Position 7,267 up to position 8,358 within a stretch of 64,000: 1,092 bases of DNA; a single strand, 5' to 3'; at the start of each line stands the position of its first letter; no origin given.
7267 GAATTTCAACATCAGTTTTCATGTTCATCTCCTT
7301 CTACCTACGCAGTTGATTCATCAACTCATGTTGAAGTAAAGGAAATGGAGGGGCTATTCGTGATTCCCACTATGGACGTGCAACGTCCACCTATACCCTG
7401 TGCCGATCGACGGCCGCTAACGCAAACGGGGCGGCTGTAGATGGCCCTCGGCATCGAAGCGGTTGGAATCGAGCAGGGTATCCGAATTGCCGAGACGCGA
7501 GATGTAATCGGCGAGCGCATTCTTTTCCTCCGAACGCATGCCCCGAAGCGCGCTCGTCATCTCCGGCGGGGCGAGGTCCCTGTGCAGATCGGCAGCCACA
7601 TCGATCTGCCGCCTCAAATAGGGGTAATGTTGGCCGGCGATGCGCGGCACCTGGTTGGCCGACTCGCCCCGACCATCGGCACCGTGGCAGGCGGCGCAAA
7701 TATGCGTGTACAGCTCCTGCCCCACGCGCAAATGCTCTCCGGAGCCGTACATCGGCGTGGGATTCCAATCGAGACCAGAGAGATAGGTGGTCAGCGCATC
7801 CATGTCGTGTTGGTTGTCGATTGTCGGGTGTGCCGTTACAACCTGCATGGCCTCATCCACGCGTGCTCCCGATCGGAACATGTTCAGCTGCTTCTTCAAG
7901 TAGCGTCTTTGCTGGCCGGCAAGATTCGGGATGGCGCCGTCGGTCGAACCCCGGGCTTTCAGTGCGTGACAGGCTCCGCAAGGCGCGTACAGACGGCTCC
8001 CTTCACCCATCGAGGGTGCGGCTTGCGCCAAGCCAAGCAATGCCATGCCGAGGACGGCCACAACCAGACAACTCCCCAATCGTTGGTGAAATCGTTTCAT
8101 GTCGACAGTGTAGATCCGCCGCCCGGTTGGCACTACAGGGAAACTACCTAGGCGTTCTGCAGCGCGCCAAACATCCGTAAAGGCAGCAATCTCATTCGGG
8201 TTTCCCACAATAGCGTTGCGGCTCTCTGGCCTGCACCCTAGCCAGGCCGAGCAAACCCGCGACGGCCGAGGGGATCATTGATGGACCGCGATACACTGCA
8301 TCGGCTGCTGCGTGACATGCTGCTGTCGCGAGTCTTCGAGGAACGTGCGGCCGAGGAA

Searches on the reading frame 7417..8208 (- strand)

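Call 34: search_protein_families(library=pfam, proteins=[window:7417-8208:-], max_evalue=0.01)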
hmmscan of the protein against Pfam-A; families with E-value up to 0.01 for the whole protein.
window:7417-8208:- (263 aa): 2 families
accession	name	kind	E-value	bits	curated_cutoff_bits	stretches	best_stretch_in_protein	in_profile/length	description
PF00034.26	Cytochrom_C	-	4.9e-17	63.5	21.3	2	163-238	4-88/90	Cytochrome c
PF13442.11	Cytochrome_CBB3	-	8e-10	39.4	27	1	160-236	3-68/68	Cytochrome C oxidase, cbb3-type, subunit III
